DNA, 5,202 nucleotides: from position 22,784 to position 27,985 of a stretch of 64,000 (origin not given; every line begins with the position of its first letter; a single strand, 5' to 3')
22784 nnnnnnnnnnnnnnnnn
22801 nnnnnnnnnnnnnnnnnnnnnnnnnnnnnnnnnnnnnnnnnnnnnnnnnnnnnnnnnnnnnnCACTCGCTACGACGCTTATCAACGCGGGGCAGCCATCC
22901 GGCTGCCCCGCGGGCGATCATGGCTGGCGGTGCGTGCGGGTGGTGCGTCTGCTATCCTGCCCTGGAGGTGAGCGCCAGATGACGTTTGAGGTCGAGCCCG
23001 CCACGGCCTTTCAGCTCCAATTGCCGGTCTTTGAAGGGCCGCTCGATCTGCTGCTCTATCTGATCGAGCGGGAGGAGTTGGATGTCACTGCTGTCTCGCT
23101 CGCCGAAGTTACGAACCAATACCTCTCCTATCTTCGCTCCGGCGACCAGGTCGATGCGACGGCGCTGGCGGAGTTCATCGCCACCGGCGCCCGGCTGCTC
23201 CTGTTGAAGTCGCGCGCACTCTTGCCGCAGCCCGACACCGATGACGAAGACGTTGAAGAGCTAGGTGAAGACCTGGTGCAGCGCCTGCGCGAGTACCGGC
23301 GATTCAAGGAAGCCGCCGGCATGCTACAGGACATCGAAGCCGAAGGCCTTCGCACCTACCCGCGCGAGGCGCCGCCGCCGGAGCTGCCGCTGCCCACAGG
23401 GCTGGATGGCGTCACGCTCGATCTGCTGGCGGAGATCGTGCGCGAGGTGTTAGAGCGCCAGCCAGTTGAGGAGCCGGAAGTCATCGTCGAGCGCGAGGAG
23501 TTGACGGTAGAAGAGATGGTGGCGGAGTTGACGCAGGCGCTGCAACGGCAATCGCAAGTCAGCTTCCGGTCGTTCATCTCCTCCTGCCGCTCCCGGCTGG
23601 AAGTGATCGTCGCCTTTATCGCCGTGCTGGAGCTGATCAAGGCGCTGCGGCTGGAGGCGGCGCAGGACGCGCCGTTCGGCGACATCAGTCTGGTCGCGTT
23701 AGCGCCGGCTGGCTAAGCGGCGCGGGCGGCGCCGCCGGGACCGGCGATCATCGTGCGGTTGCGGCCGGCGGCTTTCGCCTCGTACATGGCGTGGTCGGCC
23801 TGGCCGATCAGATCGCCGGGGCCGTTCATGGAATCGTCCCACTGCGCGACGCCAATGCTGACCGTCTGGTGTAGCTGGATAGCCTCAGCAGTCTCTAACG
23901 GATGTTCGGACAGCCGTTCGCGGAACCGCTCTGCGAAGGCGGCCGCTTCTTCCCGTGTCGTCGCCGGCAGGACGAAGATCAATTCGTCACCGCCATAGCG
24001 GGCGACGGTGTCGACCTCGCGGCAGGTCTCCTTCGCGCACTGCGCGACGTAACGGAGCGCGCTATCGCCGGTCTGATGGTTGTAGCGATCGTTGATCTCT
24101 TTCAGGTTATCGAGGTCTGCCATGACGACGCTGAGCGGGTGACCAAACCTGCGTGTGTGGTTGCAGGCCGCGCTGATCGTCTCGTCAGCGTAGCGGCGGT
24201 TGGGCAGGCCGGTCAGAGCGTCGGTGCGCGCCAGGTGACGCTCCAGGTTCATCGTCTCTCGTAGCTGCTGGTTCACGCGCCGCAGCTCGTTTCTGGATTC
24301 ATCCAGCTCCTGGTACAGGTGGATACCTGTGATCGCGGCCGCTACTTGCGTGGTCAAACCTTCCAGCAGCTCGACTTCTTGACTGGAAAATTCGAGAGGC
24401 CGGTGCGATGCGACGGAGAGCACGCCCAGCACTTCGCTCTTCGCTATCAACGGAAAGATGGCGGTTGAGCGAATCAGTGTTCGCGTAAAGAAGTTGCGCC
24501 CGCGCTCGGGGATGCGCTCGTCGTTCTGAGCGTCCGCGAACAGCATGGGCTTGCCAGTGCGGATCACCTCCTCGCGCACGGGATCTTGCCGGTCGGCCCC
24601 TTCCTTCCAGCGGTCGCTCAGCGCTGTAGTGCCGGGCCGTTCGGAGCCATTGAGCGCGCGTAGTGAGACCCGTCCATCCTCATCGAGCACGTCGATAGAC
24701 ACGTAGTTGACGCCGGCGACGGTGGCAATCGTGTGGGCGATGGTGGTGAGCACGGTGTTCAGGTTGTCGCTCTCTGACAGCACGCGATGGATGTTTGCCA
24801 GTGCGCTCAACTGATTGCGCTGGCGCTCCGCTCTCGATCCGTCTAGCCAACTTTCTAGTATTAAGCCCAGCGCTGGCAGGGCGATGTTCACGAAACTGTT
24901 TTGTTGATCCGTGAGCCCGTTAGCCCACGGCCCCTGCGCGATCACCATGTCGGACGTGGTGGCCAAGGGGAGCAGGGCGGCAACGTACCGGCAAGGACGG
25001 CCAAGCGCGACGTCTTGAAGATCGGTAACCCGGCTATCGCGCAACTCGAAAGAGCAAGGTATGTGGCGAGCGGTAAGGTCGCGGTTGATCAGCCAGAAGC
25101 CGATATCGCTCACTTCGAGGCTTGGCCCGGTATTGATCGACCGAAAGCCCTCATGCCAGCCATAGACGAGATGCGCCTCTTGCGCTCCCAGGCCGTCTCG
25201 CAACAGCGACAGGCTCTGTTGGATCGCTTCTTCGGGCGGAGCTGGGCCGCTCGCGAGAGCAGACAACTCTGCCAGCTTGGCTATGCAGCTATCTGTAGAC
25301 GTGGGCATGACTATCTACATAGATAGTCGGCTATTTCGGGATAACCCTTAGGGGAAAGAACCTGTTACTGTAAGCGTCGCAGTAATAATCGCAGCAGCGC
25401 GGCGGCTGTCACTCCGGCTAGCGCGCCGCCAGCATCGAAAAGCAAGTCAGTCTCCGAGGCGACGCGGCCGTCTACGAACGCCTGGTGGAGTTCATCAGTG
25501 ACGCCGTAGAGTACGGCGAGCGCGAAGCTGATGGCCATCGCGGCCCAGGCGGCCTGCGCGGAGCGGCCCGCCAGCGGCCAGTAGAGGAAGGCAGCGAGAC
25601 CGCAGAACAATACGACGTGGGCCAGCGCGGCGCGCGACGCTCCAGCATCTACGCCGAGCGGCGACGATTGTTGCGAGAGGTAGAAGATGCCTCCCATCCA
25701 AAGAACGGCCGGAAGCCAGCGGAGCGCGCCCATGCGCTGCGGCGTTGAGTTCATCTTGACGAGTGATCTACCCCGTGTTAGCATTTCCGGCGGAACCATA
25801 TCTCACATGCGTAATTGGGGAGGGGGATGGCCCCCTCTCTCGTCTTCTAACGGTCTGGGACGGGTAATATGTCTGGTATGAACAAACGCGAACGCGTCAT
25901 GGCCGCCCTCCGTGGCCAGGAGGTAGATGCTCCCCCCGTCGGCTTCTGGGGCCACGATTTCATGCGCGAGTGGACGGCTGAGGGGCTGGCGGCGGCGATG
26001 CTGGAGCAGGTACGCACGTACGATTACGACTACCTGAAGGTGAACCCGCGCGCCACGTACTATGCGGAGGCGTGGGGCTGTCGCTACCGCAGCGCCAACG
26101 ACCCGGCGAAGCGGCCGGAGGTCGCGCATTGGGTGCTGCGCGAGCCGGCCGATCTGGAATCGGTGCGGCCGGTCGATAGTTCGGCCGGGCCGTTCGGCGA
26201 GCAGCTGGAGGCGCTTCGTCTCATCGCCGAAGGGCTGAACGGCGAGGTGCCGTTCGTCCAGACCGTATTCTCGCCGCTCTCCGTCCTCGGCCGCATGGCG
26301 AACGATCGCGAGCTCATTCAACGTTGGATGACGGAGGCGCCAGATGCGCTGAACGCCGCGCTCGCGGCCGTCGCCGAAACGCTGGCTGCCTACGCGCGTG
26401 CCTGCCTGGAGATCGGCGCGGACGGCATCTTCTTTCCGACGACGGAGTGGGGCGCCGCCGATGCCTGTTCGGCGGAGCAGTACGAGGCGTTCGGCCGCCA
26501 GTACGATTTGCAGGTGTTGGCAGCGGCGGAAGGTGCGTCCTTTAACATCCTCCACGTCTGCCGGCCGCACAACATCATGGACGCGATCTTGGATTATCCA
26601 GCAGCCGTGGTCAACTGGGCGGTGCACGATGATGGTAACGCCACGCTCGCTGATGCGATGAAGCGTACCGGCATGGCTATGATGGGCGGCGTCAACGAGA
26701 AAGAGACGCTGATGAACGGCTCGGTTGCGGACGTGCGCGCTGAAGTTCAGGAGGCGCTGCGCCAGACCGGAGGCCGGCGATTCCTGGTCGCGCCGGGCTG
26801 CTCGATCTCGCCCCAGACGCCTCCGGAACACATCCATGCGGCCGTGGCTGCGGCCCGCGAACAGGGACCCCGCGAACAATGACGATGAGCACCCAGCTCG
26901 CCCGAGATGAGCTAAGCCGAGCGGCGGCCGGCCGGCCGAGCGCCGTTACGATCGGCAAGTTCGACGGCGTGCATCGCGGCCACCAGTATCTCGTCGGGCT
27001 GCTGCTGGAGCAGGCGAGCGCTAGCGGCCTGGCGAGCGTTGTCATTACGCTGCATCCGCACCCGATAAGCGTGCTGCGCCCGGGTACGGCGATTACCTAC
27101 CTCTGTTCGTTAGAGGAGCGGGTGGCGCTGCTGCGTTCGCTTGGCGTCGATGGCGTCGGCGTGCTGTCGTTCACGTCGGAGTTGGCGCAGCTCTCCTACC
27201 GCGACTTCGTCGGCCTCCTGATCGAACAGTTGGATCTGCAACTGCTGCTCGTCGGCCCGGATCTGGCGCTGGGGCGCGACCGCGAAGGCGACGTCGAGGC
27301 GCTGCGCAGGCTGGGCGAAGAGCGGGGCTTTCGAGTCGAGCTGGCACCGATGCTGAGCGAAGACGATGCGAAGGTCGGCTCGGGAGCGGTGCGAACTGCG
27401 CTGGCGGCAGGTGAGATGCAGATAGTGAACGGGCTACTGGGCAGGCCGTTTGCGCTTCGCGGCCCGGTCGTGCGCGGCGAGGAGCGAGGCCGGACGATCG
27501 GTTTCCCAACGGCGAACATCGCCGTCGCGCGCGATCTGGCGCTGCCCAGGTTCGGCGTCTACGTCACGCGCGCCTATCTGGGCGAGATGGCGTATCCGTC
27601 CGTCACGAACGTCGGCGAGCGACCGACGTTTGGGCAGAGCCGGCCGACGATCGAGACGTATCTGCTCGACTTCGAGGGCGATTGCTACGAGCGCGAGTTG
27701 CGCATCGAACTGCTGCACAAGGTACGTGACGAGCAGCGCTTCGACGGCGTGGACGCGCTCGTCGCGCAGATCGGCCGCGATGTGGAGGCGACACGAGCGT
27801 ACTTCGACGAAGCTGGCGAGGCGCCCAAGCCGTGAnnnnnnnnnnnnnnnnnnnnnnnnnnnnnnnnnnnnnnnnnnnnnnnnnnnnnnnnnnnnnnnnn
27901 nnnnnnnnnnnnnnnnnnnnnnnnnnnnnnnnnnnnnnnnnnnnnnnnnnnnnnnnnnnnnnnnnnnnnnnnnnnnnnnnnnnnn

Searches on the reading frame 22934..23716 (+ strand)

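Call 12: search_protein_families(library=pfam, proteins=[window:22934-23716:+], max_evalue=0.01)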
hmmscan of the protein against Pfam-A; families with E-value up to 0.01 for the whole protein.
window:22934-23716:+ (260 aa): 1 family
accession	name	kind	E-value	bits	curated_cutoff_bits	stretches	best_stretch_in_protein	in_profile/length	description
PF02616.19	SMC_ScpA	-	5.9e-28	98.9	24.6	1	43-252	1-228/232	Segregation and condensation protein ScpA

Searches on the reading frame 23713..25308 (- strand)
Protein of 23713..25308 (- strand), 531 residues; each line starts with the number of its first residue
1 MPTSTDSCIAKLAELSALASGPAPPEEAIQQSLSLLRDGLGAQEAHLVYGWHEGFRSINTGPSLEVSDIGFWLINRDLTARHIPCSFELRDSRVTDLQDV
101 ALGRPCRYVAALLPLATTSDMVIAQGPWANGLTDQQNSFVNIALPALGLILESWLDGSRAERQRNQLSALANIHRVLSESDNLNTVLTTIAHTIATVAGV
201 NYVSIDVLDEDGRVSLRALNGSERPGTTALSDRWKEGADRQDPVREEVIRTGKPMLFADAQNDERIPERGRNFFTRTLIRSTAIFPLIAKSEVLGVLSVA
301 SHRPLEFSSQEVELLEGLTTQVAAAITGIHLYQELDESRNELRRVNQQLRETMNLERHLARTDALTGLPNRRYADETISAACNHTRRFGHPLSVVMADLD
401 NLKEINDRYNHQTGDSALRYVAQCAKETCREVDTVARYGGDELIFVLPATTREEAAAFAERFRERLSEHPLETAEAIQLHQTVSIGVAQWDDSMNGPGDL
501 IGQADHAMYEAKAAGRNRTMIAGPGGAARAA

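Call 30: search_protein_families(library=pfam, proteins=[window:23713-25308:-], max_evalue=0.001)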
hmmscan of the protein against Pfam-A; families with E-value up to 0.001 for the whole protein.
window:23713-25308:- (531 aa): 5 families
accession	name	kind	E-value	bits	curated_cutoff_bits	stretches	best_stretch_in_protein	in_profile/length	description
PF00990.26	GGDEF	-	1.4e-44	152.2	23.8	1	361-518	2-161/161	Diguanylate cyclase, GGDEF domain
PF13185.12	GAF_2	-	7.1e-18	65.6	28.6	1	182-326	3-135/136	GAF domain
PF01590.32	GAF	-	1.3e-17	65.1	22.4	1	182-326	1-133/133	GAF domain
PF13492.12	GAF_3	-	2.9e-08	34.6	27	1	185-326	4-127/129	GAF domain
PF17853.6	GGDEF_2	-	0.00018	22.1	24.5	0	390-486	21-92/116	GGDEF-like domain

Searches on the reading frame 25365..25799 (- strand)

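Call 30: search_protein_families(library=pfam, proteins=[window:25365-25799:-], max_evalue=0.001)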
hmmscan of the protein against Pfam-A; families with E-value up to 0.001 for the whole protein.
window:25365-25799:- (144 aa): 1 family
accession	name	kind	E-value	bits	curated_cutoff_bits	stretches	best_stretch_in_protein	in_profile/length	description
PF04892.17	VanZ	-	6.7e-11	43.3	30.1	1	59-136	56-125/126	VanZ like family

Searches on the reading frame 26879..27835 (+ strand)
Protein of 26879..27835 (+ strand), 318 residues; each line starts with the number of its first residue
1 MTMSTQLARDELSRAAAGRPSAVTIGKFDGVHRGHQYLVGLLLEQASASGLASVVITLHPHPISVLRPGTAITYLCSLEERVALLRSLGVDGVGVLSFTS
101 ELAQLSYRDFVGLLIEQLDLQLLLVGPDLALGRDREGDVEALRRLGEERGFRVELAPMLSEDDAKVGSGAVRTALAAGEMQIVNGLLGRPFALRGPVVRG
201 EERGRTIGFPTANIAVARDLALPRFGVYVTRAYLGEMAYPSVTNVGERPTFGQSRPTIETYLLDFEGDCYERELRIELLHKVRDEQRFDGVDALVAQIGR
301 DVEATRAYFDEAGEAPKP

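Call 30: search_protein_families(library=pfam, proteins=[window:26879-27835:+], max_evalue=0.001)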
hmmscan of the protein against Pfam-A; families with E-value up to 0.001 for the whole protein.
window:26879-27835:+ (318 aa): 2 families
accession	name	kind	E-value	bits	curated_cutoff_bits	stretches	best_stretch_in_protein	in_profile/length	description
PF01687.23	Flavokinase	-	1.9e-42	144.9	19.6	1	187-309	1-124/124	Riboflavin kinase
PF06574.18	FAD_syn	-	4.1e-40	137.6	27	1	19-168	6-156/158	FAD synthetase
